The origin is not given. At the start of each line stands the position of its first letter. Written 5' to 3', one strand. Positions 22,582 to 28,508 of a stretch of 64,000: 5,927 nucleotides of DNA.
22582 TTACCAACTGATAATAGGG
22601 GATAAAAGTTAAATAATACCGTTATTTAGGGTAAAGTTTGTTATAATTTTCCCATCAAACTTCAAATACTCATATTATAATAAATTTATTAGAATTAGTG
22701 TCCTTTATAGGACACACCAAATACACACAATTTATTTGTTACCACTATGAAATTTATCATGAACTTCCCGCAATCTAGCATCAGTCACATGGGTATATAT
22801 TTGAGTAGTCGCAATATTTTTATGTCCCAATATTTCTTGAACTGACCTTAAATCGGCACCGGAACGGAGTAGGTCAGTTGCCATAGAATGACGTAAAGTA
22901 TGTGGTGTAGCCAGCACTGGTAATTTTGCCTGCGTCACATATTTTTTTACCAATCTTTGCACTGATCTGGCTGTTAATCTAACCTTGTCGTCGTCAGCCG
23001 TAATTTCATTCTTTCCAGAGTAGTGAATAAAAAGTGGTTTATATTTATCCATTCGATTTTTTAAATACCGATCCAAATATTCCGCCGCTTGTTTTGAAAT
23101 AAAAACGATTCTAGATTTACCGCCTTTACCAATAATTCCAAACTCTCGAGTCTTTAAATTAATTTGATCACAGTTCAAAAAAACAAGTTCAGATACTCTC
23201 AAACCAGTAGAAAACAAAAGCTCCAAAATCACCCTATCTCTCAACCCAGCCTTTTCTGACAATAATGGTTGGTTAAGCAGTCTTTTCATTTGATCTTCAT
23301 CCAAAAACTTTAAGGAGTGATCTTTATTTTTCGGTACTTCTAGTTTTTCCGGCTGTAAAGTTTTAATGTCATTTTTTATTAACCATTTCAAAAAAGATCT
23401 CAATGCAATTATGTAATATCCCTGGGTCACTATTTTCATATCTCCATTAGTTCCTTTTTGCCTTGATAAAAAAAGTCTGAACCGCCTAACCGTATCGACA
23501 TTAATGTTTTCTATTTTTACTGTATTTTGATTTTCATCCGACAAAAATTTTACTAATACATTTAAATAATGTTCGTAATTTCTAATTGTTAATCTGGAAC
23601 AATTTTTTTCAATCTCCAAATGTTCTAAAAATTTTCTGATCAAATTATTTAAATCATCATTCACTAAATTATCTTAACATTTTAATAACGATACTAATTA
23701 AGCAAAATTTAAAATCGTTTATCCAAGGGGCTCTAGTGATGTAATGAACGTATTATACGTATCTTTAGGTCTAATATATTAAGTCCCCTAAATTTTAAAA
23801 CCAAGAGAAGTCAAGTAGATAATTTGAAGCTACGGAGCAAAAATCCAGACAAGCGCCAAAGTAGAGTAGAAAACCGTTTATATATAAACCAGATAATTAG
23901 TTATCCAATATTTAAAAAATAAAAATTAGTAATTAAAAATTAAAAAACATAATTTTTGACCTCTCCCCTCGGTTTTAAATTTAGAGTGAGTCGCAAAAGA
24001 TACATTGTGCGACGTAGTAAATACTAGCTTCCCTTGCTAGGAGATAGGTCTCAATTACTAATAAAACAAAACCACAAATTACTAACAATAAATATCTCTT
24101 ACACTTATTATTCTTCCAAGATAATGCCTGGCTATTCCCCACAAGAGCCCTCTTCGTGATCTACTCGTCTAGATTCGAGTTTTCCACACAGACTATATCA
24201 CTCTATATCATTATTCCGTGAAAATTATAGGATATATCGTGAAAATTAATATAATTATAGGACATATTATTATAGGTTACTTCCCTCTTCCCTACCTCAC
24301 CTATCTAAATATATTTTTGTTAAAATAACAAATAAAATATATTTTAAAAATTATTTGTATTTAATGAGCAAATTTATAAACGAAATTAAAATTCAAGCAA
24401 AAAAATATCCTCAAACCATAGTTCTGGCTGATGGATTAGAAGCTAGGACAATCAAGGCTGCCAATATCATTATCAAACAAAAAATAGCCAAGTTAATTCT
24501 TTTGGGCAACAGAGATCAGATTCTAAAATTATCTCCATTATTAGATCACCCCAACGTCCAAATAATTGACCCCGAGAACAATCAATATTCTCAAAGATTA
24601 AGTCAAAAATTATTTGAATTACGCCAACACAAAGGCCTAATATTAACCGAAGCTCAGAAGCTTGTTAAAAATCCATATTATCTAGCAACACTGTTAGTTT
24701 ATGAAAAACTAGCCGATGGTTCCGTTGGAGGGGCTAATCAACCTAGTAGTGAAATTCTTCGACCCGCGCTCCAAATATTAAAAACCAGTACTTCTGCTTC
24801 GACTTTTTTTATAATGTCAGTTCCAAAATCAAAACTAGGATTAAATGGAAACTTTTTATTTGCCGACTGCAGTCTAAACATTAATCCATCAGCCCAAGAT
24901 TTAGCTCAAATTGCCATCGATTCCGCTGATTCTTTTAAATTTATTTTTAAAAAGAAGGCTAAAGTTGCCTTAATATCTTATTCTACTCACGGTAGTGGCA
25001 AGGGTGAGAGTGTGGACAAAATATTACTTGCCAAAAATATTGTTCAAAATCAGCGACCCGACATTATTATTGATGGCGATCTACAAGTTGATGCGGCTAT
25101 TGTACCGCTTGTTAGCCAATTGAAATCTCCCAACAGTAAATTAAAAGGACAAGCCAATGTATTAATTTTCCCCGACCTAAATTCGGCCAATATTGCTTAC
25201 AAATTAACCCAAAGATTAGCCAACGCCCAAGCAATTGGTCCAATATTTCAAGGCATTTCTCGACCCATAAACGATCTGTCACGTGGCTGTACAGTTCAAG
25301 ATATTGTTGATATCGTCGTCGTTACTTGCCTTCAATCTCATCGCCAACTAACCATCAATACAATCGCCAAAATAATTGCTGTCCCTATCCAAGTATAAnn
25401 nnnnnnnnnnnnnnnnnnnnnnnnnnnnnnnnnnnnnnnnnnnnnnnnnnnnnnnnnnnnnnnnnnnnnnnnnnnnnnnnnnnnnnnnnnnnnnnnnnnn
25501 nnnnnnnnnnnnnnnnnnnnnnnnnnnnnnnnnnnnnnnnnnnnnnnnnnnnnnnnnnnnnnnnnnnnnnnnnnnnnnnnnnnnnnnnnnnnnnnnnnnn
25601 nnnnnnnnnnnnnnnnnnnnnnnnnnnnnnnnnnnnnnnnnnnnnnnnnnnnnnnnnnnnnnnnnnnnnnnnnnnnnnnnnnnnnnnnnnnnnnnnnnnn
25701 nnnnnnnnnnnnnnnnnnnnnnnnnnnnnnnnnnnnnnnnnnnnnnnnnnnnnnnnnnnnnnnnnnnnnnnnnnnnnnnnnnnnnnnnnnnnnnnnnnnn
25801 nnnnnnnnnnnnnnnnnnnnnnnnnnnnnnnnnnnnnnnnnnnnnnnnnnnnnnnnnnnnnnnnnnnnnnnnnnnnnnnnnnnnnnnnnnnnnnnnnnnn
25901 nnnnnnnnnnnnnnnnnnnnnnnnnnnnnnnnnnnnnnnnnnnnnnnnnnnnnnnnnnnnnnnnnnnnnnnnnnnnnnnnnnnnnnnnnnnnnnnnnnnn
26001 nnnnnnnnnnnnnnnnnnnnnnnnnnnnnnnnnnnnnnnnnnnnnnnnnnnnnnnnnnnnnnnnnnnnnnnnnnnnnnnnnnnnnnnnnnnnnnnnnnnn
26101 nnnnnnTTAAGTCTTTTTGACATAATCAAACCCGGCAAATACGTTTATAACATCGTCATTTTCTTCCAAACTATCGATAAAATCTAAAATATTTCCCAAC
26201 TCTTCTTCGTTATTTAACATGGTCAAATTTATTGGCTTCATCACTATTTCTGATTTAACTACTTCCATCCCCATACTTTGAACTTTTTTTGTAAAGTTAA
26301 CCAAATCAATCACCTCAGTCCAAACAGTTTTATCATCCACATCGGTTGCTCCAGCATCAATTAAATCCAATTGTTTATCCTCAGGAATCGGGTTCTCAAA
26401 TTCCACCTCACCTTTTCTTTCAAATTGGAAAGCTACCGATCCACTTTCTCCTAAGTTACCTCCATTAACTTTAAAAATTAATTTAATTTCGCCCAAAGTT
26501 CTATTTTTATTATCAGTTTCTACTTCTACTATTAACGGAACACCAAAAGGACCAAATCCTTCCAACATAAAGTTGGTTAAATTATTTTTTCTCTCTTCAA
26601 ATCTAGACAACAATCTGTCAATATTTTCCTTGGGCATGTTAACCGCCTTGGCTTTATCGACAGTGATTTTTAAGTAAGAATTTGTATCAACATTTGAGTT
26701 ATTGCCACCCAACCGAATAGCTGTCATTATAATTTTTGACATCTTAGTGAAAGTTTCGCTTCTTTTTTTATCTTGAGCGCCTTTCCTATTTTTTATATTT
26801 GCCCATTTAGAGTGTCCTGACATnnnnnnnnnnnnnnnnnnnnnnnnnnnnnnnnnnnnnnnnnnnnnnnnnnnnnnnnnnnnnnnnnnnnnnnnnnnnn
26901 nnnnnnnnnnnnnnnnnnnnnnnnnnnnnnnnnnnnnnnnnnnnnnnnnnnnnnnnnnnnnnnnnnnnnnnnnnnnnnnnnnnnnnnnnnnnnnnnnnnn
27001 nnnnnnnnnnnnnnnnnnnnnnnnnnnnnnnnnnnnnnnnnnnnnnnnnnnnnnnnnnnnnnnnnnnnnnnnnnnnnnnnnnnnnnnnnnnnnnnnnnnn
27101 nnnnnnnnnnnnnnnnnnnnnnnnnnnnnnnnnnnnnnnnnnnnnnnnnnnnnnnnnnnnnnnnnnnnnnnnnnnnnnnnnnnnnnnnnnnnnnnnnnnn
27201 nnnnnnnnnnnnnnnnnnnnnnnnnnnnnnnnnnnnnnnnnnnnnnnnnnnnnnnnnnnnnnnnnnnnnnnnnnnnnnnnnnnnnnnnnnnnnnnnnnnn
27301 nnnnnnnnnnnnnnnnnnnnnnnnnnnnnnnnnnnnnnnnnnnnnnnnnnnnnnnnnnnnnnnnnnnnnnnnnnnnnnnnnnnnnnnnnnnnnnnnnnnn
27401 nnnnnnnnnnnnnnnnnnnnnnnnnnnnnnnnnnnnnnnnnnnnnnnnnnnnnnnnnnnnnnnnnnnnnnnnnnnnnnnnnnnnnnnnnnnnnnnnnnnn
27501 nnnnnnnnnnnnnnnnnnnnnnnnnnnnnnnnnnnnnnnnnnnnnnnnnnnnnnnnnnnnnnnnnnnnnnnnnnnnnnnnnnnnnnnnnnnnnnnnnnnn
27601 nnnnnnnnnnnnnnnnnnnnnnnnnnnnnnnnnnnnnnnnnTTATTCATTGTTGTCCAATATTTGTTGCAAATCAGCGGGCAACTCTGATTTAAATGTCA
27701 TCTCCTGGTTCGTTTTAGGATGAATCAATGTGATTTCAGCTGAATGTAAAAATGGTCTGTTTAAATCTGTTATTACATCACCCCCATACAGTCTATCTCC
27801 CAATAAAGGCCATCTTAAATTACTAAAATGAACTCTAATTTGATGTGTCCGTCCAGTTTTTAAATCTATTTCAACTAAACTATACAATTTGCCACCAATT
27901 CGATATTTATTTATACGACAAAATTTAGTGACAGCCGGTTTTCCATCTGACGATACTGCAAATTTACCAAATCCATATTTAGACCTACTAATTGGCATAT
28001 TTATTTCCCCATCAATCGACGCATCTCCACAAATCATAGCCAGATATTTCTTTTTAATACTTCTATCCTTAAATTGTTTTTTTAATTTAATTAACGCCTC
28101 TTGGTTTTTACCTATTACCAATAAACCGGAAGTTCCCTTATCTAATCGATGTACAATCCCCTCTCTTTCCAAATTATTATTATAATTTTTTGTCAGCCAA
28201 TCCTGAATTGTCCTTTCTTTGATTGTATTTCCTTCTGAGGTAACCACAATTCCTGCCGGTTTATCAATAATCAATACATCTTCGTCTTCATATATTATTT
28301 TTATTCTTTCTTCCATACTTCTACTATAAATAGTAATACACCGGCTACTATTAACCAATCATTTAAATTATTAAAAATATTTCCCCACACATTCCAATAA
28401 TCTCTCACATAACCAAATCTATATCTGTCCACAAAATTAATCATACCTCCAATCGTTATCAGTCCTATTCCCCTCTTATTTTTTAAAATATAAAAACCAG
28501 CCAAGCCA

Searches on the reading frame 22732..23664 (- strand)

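Call 96: search_protein_families(library=pfam, proteins=[window:22732-23664:-], max_evalue=0.001)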
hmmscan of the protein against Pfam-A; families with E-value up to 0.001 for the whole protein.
window:22732-23664:- (310 aa): 4 families
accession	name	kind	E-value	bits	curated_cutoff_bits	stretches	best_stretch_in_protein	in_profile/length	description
PF00589.27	Phage_integrase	-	9.7e-44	149.6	27.1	1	119-296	1-171/172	Phage integrase family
PF02899.23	Phage_int_SAM_1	-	9.9e-14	51.8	22.3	1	9-97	1-81/83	Phage integrase, N-terminal SAM-like domain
PF13102.12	Phage_int_SAM_5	-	8.9e-09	36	22.3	1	5-105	2-92/98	Phage integrase SAM-like domain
PF13495.12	Phage_int_SAM_4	-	0.00022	22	27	1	8-101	1-84/85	Phage integrase, N-terminal SAM-like domain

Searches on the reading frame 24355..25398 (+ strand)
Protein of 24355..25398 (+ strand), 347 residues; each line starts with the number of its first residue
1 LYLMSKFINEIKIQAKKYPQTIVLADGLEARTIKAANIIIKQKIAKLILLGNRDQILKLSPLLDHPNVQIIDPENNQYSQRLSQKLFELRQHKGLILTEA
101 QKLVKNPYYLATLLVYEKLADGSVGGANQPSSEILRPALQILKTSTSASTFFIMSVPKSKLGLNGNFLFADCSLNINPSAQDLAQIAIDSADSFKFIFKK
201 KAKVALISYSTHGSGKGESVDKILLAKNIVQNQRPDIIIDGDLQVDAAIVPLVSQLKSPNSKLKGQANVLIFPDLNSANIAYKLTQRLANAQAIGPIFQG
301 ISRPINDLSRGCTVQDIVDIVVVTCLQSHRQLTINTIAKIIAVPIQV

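Call 96: search_protein_families(library=pfam, proteins=[window:24355-25398:+], max_evalue=0.001)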
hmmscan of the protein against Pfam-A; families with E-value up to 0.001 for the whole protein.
window:24355-25398:+ (347 aa): 1 family
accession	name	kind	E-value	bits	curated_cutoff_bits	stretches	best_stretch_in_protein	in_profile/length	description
PF01515.24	PTA_PTB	-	1.1e-104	350.8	24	1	7-325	2-319/319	Phosphate acetyl/butaryl transferase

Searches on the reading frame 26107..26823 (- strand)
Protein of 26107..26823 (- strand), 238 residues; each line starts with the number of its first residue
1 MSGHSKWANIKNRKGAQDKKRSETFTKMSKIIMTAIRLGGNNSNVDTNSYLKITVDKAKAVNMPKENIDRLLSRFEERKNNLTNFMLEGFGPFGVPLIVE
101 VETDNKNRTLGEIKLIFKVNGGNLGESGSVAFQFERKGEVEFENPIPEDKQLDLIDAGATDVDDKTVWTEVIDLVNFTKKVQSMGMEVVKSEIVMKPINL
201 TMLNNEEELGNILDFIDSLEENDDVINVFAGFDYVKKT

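Call 96: search_protein_families(library=pfam, proteins=[window:26107-26823:-], max_evalue=0.001)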
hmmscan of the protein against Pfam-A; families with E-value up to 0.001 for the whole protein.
window:26107-26823:- (238 aa): 2 families
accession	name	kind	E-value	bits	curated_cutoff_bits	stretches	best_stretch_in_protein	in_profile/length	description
PF01709.26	Transcrip_reg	-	1.1e-39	136.1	27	1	84-230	3-158/160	TACO1/YebC second and third domain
PF20772.2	TACO1_YebC_N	-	2.1e-22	79.8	36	1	5-75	1-70/73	TACO1/YebC protein N-terminal domain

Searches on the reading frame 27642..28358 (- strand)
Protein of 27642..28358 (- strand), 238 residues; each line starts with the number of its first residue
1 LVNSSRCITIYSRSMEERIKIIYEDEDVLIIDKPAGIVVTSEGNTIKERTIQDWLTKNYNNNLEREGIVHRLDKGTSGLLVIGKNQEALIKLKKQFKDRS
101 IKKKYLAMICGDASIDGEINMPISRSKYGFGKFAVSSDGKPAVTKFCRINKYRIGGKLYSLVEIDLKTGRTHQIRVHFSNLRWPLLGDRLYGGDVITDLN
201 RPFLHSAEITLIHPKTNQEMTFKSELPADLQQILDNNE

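Call 11: search_protein_families(library=pfam, proteins=[window:27642-28358:-])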
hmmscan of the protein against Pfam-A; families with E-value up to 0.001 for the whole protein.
window:27642-28358:- (238 aa): 1 family
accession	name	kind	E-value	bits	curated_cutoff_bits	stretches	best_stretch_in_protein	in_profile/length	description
PF00849.27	PseudoU_synth_2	-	1.9e-32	113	26.8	1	27-179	1-151/152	RNA pseudouridylate synthase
